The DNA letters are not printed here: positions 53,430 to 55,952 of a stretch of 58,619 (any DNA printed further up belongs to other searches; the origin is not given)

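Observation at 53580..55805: wHTH + ATP-cone + catalytically dead NrdD: candidate RNR-derived nucleotide-sensing regulator upstream of nrdH-nrdD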

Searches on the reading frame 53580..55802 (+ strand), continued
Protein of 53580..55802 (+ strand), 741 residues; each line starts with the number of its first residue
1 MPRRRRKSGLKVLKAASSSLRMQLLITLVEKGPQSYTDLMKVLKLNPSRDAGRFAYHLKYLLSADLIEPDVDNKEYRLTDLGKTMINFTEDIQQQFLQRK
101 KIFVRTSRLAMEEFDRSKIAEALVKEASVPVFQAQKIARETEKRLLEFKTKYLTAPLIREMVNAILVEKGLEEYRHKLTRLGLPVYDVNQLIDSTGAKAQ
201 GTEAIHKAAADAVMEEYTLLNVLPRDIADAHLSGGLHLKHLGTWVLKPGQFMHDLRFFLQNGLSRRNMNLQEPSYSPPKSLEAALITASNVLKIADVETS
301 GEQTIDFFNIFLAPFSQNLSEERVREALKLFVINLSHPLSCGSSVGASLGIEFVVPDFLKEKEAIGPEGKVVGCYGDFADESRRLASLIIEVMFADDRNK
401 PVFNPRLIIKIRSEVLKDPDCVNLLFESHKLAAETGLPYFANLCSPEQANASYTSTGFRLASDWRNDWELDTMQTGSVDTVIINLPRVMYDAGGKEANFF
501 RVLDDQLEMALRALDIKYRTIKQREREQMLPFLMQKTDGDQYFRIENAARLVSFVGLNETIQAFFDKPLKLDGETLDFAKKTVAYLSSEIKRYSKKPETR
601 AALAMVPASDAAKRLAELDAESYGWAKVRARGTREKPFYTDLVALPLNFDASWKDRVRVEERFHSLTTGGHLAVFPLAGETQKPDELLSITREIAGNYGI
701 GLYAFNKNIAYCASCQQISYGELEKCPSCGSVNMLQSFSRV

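Call 28: find_related_loci(query=A1, collection=genome_contigs, flank=6000)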
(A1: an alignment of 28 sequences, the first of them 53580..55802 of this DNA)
Query A1 (741 aa) in genome_contigs; peptide patterns used: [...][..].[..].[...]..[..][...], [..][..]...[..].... (x = any residue, [..] = any of these).
599 stretches matched a pattern (row limit reached: there are more); 579 encode a relative of the query (tblastn E <= 1e-3); the best 80 are kept; 80 distinct loci.
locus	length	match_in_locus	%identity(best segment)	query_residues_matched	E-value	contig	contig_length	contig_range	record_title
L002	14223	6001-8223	94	1-741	0e+0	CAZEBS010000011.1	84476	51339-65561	MAG TPA_asm: uncultured Candidatus Bathyarchaeia archaeon isolate SRP323688_co1_125 genome assembly, contig: NODE_573_le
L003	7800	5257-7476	90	2-741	0e+0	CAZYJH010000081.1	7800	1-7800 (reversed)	MAG TPA_asm: uncultured Candidatus Bathyarchaeia archaeon isolate binchicken_co81_63 genome assembly, contig: NODE_16424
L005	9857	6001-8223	84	1-741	0e+0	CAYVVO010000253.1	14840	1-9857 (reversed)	MAG TPA_asm: uncultured Candidatus Bathyarchaeia archaeon isolate SRP185410_co1_219 genome assembly, contig: k141_528115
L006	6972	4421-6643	84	1-741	0e+0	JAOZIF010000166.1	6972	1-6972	MAG: Candidatus Bathyarchaeum sp. isolate DYS_7 NODE_14362, whole genome shotgun sequence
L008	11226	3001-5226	83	1-741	0e+0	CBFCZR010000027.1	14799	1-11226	MAG TPA_asm: Candidatus Bathyarchaeota archaeon isolate SRR6194934_binner123_Refined_40 genome assembly, contig: ERZ7813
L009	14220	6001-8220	83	1-741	0e+0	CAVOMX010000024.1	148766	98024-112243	MAG: Candidatus Bathyarchaeota archaeon isolate MFD09779.bin.2.126 genome assembly, contig: contig_9892, whole genome sh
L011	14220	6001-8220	82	1-741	0e+0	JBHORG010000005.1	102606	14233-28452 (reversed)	Thermoproteota archaeon isolate SAG AM-311-L02 NODE_5_length_102606_cov_28.870464, whole genome shotgun sequence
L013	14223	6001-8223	81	1-741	0e+0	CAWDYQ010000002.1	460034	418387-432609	MAG: Candidatus Bathyarchaeota archaeon isolate MFD09779.bin.1.203 genome assembly, contig: contig_26525, whole genome s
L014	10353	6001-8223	80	1-741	0e+0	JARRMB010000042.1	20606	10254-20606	MAG: Candidatus Bathyarchaeota archaeon isolate Spart_087_MAG scaffold_3224, whole genome shotgun sequence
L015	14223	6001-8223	80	1-741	0e+0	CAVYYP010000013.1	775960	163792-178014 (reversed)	MAG: Candidatus Bathyarchaeota archaeon isolate MFD02923.bin.1.72 genome assembly, contig: contig_5942, whole genome sho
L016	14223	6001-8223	80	1-741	0e+0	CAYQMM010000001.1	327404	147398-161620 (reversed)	MAG TPA_asm: uncultured Candidatus Bathyarchaeia archaeon isolate binchicken_co178_122 genome assembly, contig: NODE_38_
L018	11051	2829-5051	78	1-741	0e+0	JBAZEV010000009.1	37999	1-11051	MAG: Candidatus Bathyarchaeia archaeon isolate SO_2017_LW3_134 NODE_2546_length_37999_cov_1.106860_LW162_2017, whole gen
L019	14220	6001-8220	79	1-741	0e+0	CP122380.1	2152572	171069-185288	MAG: Candidatus Bathyarchaeum tardum isolate M17C-01 chromosome, complete genome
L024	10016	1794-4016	73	1-741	0e+0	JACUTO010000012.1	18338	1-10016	MAG: Candidatus Bathyarchaeota archaeon isolate Kmv02 NODE_1496_length_18338_cov_36.308374, whole genome shotgun sequenc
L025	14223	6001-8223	71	1-741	0e+0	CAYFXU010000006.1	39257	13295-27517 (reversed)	MAG TPA_asm: uncultured Candidatus Bathyarchaeia archaeon isolate ERP108616_co2_244 genome assembly, contig: NODE_1173_l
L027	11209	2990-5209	65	1-741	0e+0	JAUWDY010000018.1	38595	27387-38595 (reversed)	MAG: Candidatus Bathyarchaeota archaeon isolate CSMAG_2176 CSMAG_2176_k141_1278611_length_38595_cov_13.0000, whole genom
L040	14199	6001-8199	56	4-741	0e+0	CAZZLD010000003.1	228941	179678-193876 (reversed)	MAG TPA_asm: uncultured Candidatus Bathyarchaeia archaeon isolate SRP323688_co1_137 genome assembly, contig: NODE_90_len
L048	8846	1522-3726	52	1-740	0e+0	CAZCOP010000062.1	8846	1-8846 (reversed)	MAG TPA_asm: uncultured Candidatus Bathyarchaeia archaeon isolate binchicken_co80_110 genome assembly, contig: NODE_2951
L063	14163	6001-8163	50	12-740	0e+0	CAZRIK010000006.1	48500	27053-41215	MAG TPA_asm: uncultured Candidatus Bathyarchaeia archaeon isolate binchicken_co378_2 genome assembly, contig: NODE_517_l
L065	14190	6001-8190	49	1-740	0e+0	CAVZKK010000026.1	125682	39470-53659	MAG: Candidatus Bathyarchaeota archaeon isolate MFD04408.bin.2.81 genome assembly, contig: contig_96568, whole genome sh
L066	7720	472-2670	51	3-740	0e+0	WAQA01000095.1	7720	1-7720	MAG: Candidatus Bathyarchaeota archaeon isolate S146_99_esom k151_381697, whole genome shotgun sequence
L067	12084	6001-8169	49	12-740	0e+0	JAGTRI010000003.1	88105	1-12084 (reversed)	MAG: Candidatus Bathyarchaeota archaeon isolate JZ-2_2_bin_4.4 JZ-2_2_bin_4.4_NODE_3, whole genome shotgun sequence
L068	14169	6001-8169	49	12-740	0e+0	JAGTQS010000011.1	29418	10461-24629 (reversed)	MAG: Candidatus Bathyarchaeota archaeon isolate QZM_B1_bin_12_1 QZM_B1_bin_12_1_scaffold_1415_curated, whole genome shot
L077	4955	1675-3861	49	5-740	0e+0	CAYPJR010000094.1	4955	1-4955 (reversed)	MAG TPA_asm: uncultured Candidatus Bathyarchaeia archaeon isolate SRP104967_co1_31 genome assembly, contig: NODE_5576_le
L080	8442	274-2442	48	1-740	0e+0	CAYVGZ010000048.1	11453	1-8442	MAG TPA_asm: uncultured Candidatus Bathyarchaeia archaeon isolate binchicken_co274_389 genome assembly, contig: NODE_139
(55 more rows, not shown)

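Call 31: search_protein_families(library=pfam, proteins=[L065:8228-9157:-, L040:11699-12166:+, L063:3152-3970:+, L077:892-1527:+, L068:3998-4942:-, L067:4943-5770:-, L080:4129-4443:+, L012:11036-12121:+, L040:8731-10674:+, L027:5880-7598:+], max_evalue=0.001)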
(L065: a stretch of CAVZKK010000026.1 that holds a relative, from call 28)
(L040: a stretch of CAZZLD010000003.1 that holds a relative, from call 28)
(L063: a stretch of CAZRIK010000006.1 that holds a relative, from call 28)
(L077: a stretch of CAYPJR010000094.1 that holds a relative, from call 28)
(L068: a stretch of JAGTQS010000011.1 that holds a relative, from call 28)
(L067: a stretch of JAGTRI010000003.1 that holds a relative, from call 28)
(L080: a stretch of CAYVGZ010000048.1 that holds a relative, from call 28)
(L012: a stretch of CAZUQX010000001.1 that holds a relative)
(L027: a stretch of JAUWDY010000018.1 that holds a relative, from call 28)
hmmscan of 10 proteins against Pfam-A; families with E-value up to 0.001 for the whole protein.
L065:8228-9157:- (309 aa): 2 families
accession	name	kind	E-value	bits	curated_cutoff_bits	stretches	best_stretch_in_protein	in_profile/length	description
PF02729.26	OTCace_N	-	2.2e-49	167.8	29.9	1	9-148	1-147/148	Aspartate/ornithine carbamoyltransferase, carbamoyl-P binding domain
PF00185.30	OTCace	-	5e-29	101.8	29.4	1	155-303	1-156/157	Aspartate/ornithine carbamoyltransferase, Asp/Orn binding domain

L040:11699-12166:+ (156 aa): 2 families
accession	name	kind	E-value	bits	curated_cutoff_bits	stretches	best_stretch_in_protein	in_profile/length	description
PF01948.23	PyrI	-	4e-31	107.5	25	1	8-100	1-93/93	Aspartate carbamoyltransferase regulatory chain, allosteric domain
PF02748.20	PyrI_C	-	2.1e-17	63.1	23.4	1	105-152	2-48/48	Aspartate carbamoyltransferase regulatory chain, metal binding domain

L063:3152-3970:+ (273 aa): 3 families
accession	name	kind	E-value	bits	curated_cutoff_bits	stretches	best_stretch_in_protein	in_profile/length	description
PF13561.12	adh_short_C2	-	6e-58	196.7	27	1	14-270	1-235/236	Enoyl-(Acyl carrier protein) reductase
PF00106.31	adh_short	-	4.6e-47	160.5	26.6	1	8-216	1-187/195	short chain dehydrogenase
PF08659.16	KR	-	5.6e-06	26.8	22.6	1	10-102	3-90/180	KR domain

L077:892-1527:+ (212 aa): 11 families
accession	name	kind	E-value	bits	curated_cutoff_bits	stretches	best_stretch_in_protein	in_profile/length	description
PF06325.19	PrmA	-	1.6e-12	48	22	1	40-115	159-232/296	Ribosomal protein L11 methyltransferase (PrmA)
PF05175.20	MTS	-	1.3e-11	44.9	23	1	31-119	20-108/170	Methyltransferase small domain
PF13649.12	Methyltransf_25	-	1.1e-09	39.3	27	1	46-119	1-76/97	Methyltransferase domain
PF02475.24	TRM5-TYW2_MTfase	-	4.6e-08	33.6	28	1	39-119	33-114/164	TRM5/TYW2 methyltransferase domain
PF08241.18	Methyltransf_11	-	6.8e-08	33.5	21.2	1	47-116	1-67/95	Methyltransferase domain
PF09445.16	Methyltransf_15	-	2.1e-07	31.1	22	1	45-115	3-77/165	RNA cap guanine-N2 methyltransferase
PF13847.12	Methyltransf_31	-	3.2e-07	30.6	27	1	42-119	3-84/145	Methyltransferase domain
PF12847.13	Methyltransf_18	-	4.9e-07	30.3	27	1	39-112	11-85/151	Methyltransferase domain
PF01170.24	UPF0020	-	1.1e-05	25.6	22.3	1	65-120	77-132/197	RMKL-like, methyltransferase domain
PF01135.25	PCMT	-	0.0002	21.7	20.3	1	33-117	64-150/210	Protein-L-isoaspartate(D-aspartate) O-methyltransferase (PCMT)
PF08242.18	Methyltransf_12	-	0.00064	20.8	30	0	47-116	1-72/98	Methyltransferase domain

L068:3998-4942:- (314 aa): 4 families
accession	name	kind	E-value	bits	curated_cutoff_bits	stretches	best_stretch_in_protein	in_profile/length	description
PF02779.29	Transket_pyr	-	4.1e-44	150.7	27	1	6-165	4-170/174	Transketolase, pyrimidine binding domain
PF02780.25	Transketolase_C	-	6.4e-32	110.5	25.9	1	182-303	1-124/124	Transketolase, C-terminal domain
PF22613.1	Transketolase_C_1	-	1.7e-05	25.4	27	1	189-233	10-54/113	Transketolase-like TK C-terminal domain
PF17147.9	PFOR_II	-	0.00015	22.5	27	1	192-264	2-74/102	Pyruvate:ferredoxin oxidoreductase core domain II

L067:4943-5770:- (275 aa): 3 families
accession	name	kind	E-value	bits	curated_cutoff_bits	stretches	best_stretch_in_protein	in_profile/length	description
PF00456.26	Transketolase_N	-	3e-53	181.4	22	1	16-264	8-271/334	Transketolase, thiamine diphosphate binding domain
PF13292.11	DXP_synthase_N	-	5.2e-12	46.1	21.2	1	8-194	16-183/274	1-deoxy-D-xylulose-5-phosphate synthase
PF00676.26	E1_dh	-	1.4e-06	27.9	22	1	117-171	99-153/300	Dehydrogenase E1 component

L080:4129-4443:+ (105 aa): 0 families

L012:11036-12121:+ (362 aa): 1 family
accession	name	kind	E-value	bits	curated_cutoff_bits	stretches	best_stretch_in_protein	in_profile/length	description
PF00291.31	PALP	-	2e-53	182.1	35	1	51-358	5-295/295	Pyridoxal-phosphate dependent enzyme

L040:8731-10674:+ (648 aa): 1 family
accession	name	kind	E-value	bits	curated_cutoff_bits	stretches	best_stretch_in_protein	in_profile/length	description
PF13597.11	NRDD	-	1.1e-158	529.8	26.2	1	71-647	1-560/562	Anaerobic ribonucleoside-triphosphate reductase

L027:5880-7598:+ (573 aa): 1 family
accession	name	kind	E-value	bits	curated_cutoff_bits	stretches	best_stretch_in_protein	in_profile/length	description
PF13597.11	NRDD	-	7.7e-191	636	26.2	1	8-573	1-555/562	Anaerobic ribonucleoside-triphosphate reductase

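Call 33: list_cluster_members(proteins=[P0126, P0132, P0144, P0158, P0163, P0189, P0217, P0211, P0227, P0203])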
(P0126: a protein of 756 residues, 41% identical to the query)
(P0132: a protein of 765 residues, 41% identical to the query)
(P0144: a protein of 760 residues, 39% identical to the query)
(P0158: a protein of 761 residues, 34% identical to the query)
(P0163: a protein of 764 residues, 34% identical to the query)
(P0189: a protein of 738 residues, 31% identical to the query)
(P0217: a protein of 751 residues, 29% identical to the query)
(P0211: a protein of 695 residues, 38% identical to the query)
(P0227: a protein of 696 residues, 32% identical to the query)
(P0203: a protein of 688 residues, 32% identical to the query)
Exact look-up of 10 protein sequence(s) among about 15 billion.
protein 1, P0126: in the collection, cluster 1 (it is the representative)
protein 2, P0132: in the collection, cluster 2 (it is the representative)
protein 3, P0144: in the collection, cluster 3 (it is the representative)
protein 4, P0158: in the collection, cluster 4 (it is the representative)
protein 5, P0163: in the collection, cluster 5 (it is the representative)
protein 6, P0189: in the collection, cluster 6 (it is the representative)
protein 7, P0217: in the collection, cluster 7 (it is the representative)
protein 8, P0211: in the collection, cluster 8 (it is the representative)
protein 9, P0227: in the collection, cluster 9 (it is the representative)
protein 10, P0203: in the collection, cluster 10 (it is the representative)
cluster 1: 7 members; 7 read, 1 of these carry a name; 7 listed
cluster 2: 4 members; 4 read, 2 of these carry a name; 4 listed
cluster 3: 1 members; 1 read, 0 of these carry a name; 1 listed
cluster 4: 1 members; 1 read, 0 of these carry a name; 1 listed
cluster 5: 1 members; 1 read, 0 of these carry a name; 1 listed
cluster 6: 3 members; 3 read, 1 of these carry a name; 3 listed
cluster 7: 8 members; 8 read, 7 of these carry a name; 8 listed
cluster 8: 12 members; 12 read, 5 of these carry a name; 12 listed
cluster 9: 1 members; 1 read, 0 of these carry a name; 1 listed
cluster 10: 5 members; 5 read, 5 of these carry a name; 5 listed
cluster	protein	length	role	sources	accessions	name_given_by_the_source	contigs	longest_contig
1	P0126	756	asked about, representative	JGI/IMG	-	-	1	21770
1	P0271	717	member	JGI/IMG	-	ribonucleoside-triphosphate reductase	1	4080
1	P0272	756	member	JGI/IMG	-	-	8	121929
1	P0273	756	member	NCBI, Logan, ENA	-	-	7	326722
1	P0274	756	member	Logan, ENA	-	-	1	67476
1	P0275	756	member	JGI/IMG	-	-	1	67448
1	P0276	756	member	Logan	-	-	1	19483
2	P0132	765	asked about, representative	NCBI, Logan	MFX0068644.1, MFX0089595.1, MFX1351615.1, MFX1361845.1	MAG: anaerobic ribonucleoside-triphosphate reductase [Promethearchaeota archaeon]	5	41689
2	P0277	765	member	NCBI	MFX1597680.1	MAG: anaerobic ribonucleoside-triphosphate reductase [Promethearchaeota archaeon]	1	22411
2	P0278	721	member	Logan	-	-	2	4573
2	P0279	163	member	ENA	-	-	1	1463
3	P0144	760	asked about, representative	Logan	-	-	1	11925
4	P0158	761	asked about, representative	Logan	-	-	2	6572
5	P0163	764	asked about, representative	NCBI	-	-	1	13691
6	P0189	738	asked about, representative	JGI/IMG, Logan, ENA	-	-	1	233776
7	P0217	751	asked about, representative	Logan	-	-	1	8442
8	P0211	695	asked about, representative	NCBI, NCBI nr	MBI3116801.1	MAG: ArsR family transcriptional regulator [Thaumarchaeota archaeon] | ArsR family transcriptional regulator [Nitrososphaerota archaeon]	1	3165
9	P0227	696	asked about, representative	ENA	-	-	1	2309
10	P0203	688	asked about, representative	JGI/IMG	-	ribonucleoside-triphosphate reductase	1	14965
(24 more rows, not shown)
